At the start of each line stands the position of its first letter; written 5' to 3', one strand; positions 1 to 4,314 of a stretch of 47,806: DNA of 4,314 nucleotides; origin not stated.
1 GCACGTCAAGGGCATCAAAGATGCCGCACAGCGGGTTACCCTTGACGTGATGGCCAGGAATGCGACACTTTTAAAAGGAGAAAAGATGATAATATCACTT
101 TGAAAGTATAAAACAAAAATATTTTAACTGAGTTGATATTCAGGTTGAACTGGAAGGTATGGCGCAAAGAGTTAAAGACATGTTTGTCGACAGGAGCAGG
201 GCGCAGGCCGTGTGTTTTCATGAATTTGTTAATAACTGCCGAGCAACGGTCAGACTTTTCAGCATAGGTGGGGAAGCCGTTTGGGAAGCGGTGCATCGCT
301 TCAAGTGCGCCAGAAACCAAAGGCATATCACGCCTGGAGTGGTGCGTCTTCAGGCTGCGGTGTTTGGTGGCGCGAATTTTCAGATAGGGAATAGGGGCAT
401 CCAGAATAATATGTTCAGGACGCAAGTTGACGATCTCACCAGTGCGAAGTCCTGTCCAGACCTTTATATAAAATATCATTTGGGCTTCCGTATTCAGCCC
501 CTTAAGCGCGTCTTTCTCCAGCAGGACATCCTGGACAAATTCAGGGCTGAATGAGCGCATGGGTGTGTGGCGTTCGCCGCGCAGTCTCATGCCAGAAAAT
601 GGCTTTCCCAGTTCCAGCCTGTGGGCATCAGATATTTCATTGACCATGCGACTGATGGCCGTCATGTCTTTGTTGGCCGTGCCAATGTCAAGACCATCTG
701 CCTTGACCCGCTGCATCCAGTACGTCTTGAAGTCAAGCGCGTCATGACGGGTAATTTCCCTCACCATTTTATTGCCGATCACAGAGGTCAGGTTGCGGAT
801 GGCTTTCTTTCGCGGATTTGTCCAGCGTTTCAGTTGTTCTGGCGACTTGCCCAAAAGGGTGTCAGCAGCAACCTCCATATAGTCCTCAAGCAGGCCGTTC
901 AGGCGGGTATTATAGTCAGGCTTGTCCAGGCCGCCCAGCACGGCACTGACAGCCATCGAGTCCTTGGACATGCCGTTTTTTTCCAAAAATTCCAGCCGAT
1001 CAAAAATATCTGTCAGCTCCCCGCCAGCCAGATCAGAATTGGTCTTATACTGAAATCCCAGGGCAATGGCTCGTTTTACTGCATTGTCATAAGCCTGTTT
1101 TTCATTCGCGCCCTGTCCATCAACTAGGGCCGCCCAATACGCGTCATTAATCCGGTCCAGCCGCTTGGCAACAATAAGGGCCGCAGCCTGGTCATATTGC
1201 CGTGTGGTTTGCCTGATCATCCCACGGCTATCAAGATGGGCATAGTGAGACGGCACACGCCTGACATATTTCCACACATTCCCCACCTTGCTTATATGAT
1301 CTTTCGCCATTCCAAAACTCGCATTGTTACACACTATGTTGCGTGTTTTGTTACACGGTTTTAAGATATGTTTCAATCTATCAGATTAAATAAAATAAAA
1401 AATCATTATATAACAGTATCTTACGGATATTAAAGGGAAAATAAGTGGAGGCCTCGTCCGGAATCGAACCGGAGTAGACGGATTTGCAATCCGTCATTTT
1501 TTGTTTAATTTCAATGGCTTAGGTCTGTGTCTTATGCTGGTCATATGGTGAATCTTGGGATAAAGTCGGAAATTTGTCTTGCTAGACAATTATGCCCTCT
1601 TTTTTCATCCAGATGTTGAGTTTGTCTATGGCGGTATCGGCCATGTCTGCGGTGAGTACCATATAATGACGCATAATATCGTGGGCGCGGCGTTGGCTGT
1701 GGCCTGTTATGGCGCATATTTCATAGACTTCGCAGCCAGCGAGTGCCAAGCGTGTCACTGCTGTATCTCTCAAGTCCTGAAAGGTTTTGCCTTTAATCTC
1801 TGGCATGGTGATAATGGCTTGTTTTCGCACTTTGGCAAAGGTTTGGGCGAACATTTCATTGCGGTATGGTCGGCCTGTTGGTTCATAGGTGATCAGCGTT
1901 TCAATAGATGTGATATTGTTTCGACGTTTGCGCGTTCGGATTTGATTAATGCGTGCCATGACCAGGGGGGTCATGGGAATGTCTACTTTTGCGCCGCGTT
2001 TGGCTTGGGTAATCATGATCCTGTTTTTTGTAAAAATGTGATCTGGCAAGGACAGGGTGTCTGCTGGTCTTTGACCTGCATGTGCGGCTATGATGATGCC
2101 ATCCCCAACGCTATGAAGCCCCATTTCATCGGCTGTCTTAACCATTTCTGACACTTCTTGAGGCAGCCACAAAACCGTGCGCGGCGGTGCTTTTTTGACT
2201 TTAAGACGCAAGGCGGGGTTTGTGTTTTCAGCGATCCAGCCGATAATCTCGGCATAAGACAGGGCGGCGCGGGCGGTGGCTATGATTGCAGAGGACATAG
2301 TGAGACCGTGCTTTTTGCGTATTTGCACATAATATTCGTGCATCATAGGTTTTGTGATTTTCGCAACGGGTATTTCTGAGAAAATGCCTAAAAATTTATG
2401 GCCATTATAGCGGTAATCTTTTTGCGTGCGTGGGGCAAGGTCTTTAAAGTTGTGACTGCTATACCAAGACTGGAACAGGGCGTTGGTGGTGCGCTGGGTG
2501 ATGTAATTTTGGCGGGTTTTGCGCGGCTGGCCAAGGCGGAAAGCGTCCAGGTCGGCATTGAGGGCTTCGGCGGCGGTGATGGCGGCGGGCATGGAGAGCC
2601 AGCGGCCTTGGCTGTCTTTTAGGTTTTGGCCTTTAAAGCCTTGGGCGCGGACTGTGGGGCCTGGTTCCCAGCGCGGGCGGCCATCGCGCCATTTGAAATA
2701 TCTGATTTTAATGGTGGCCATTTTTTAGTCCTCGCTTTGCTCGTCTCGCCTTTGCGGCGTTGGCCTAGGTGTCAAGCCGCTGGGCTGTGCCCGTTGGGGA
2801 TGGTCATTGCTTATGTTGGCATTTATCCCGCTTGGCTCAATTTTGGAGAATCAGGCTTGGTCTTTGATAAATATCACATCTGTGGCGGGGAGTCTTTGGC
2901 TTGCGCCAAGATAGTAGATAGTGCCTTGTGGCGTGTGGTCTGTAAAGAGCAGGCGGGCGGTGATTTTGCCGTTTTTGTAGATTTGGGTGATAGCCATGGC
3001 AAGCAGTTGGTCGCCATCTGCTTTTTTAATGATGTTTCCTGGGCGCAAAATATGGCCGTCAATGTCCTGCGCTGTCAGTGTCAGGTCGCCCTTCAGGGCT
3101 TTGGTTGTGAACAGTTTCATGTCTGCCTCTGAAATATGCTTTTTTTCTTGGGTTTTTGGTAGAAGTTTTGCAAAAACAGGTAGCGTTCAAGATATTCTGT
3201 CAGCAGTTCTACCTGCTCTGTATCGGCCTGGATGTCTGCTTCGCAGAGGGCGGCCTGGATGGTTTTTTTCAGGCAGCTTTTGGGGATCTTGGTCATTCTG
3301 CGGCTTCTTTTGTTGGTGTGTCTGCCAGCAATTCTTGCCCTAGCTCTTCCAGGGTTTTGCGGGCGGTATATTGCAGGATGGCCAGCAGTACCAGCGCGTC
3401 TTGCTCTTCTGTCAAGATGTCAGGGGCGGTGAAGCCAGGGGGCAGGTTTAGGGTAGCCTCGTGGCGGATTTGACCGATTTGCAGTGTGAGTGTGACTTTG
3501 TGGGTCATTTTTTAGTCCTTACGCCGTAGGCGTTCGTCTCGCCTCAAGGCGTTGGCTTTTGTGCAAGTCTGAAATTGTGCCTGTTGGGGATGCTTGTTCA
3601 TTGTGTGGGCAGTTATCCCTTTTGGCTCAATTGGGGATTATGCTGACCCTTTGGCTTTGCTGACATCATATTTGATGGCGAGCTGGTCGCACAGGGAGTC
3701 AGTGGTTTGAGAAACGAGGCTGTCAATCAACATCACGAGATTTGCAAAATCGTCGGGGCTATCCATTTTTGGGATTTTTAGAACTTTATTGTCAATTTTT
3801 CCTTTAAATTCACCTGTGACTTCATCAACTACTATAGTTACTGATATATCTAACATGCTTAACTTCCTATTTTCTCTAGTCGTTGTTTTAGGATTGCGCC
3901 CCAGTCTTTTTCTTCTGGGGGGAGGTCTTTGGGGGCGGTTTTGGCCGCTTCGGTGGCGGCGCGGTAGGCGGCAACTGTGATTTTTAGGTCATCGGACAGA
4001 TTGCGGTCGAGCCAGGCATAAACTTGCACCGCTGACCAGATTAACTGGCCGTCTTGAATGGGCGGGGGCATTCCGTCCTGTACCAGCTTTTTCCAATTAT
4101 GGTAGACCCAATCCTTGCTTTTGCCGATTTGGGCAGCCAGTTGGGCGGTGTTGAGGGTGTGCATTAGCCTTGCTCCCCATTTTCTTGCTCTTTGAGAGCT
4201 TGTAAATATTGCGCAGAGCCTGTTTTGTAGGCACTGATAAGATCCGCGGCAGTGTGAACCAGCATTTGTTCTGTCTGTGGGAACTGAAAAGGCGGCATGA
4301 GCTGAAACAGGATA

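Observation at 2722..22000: Five sense-oriented copies of a ~120-nt intercistronic element that ends in the Shine-Dalgarno of the next gene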

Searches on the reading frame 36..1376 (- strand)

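Call 16: search_protein_families(library=pfam, proteins=[window:36-1376:-])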
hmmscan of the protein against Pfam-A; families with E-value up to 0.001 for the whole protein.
window:36-1376:- (446 aa): 2 families
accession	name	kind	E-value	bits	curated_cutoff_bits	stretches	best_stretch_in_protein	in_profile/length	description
PF00589.27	Phage_integrase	-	9.8e-05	22.6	27.1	0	294-416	20-144/172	Phage integrase family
PF24624.1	Int_N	-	0.00038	21.6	27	0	184-264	21-97/100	Phage integrase, N-terminal domain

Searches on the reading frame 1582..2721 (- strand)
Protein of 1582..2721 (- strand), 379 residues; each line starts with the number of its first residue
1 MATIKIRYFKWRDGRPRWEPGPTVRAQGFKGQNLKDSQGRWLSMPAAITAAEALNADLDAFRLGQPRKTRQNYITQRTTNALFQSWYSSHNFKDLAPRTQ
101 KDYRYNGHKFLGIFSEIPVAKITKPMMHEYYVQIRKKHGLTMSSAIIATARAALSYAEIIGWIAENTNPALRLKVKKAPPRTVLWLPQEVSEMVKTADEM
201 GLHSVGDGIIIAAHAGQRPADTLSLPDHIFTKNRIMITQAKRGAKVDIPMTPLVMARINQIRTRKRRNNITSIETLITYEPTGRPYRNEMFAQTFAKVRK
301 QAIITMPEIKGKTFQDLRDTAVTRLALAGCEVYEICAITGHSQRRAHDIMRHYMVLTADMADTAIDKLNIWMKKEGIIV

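Call 16: search_protein_families(library=pfam, proteins=[window:1582-2721:-])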
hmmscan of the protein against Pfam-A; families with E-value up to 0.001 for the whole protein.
window:1582-2721:- (379 aa): 1 family
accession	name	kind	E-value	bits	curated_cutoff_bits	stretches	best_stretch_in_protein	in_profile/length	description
PF00589.27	Phage_integrase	-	1.5e-07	31.8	27.1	1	190-344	8-159/172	Phage integrase family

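Call 85: list_cluster_members(proteins=[window:1582-2721:-, window:11265-12788:+, window:13567-14688:+, window:16632-17516:+, window:17859-18476:+, window:21288-21800:+, window:37466-38869:+, window:38866-39501:+, window:46237-46608:+, window:42489-44366:-])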
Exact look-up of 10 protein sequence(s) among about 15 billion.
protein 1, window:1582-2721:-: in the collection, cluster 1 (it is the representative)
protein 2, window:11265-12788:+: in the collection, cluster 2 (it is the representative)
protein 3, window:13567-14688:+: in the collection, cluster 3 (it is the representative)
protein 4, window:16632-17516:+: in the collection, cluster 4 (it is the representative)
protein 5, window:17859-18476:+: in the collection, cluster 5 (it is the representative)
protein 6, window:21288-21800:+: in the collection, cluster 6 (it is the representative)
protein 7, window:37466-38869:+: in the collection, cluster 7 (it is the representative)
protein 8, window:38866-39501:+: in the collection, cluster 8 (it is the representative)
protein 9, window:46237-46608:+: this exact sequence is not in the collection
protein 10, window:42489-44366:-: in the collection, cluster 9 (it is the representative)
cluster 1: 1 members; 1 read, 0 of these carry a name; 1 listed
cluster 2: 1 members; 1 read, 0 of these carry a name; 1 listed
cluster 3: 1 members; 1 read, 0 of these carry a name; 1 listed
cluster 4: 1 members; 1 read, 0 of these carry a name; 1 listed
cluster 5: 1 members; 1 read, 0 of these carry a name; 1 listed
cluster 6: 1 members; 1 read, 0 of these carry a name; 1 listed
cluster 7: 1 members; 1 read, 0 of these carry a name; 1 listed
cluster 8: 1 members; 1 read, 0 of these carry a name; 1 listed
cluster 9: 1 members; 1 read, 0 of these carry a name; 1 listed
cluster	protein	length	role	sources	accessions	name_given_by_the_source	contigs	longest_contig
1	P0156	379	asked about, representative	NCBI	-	-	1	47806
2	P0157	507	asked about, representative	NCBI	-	-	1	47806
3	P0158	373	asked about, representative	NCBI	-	-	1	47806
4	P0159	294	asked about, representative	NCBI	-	-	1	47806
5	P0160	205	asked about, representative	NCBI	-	-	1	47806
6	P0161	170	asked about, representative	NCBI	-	-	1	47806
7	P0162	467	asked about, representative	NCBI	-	-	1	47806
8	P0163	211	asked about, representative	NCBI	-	-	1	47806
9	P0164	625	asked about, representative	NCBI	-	-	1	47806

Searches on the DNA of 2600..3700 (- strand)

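Call 73: search_rna_families(source=window, start=2600, end=3700, threshold=evalue, max_evalue=10)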
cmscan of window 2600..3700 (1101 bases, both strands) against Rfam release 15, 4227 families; matches with E-value up to 10: 3.
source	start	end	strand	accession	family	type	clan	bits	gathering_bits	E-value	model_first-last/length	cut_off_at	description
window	3496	3550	+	RF01841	veev_FSE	Cis-reg; frameshift_element;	-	17.3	55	2.3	1-71/71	no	venezuelan equine encephalitis virus ribosomal frameshift element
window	3319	3367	-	RF04306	HCV_SL8001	Cis-reg;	-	14.7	41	7.7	1-58/58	no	Hepatitis C virus stem-loop SL8001 RNA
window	2715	2806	+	RF00603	SNORD23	Gene; snRNA; snoRNA; CD-box;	-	14.3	64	7.6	1-110/110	no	Small nucleolar RNA SNORD23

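Call 74: build_rna_model(alignment_id=A1, structure=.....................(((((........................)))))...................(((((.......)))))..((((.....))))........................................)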
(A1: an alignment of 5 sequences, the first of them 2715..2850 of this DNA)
Model R1 built from alignment A1 (5 sequences, 146 columns); structure: as given.
model positions 135; base pairs 14; branch points 2; effective number of sequences 1.92; information 0.59 bits per position. Calibrated on 0.2 Mb of random sequence (short: E-values are rough).
structure used (alignment columns):
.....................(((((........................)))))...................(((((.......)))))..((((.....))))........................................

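Call 75: search_with_rna_model(model_id=R1, sources=[window, L121, L122, L169, L170], filters=off, max_evalue=10, make_alignment=true)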
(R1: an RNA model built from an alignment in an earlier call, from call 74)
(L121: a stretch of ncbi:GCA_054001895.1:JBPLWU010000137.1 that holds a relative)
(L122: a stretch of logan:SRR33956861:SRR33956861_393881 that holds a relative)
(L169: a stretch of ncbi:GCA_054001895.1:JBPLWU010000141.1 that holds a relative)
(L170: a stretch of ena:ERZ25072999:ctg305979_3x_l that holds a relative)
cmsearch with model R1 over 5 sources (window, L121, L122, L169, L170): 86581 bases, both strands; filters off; matches with E-value up to 10: 40.
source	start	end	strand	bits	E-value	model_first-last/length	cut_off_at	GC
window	2715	2850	-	144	2.5e-36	1-135/135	no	0.54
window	21161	21294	+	141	1.6e-35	1-135/135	no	0.5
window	18480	18615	+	135.5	4.8e-34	1-135/135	no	0.52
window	3502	3640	-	121.2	3e-30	1-135/135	no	0.49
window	21864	22006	+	120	6.4e-30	1-135/135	no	0.55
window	13231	13351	+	25.9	8e-05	1-135/135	no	0.47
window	46925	47076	-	21.8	0.00097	1-135/135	no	0.45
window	40721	40892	+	18.2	0.0091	1-135/135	no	0.51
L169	4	53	+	16.7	0.023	1-135/135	no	0.52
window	40602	40642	+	11.7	0.47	1-135/135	no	0.41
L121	4866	4976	+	11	0.75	1-135/135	no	0.45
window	28530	28582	+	10.6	0.97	1-135/135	no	0.34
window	27278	27333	+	10.5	1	1-135/135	no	0.45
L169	11846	11899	+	10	1.4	1-135/135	no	0.35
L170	3640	3705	-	9.2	2.3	1-135/135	no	0.56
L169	10239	10281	+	9.1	2.5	1-135/135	no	0.3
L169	8628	8707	+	8.9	2.8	1-135/135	no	0.32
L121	1596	1645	-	8.5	3.5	1-135/135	no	0.38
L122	1018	1067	-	8.5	3.5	1-135/135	no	0.38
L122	1327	1398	-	8.3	3.9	1-135/135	no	0.42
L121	1905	1976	-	8.2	4.2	1-135/135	no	0.4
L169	11606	11644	-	7.7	5.6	1-135/135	no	0.49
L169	5055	5101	+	7.7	5.7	1-135/135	no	0.43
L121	1584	1626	+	7.6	6.1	1-135/135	no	0.4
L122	1006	1048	+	7.6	6.1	1-135/135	no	0.4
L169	5154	5209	-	7.6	6.2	1-135/135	no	0.48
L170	6252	6306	-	7.6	6.2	1-135/135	no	0.47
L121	2595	2657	-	7.1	8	1-135/135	no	0.41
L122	2017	2079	-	7.1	8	1-135/135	no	0.41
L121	8026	8068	-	7.1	8.4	1-135/135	no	0.3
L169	6617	6658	+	6.8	9.9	1-135/135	no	0.45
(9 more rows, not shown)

Alignment A4: 40 matches aligned to the model, 217 columns, each read 5' to 3' on its own strand. Consensus structure (alignment columns), stored with it:
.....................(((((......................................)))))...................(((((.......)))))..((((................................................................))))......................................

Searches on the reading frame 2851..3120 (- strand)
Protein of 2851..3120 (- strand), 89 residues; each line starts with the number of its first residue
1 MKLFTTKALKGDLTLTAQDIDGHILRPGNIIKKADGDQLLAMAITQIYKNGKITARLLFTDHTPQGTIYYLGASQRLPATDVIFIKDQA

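Call 69: search_protein_families(library=pfam, proteins=[window:2851-3120:-], max_evalue=0.01)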
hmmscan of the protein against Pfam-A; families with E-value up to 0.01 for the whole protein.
window:2851-3120:- (89 aa): 0 families

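Call 71: search_protein_families(library=phrogs, proteins=[window:2851-3120:-], max_evalue=0.01)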
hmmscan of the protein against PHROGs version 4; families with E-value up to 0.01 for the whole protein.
window:2851-3120:- (89 aa): 0 families

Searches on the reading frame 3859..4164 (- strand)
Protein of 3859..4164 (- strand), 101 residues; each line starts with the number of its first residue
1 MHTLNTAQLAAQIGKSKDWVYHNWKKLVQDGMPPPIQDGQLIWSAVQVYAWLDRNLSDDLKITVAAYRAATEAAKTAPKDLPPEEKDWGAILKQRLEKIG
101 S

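Call 69: search_protein_families(library=pfam, proteins=[window:3859-4164:-], max_evalue=0.01)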
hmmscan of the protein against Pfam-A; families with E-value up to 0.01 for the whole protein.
window:3859-4164:- (101 aa): 1 family
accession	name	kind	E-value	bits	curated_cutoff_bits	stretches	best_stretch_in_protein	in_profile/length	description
PF13384.12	HTH_23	-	0.0045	17.2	24.6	0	5-33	19-47/50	Homeodomain-like domain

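Call 71: search_protein_families(library=phrogs, proteins=[window:3859-4164:-], max_evalue=0.01)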
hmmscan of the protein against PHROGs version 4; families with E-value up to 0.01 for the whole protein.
window:3859-4164:- (101 aa): 1 family
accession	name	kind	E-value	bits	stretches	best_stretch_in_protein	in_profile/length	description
phrog_57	-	head and packaging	0.00074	20.4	1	1-61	10-68/199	terminase small subunit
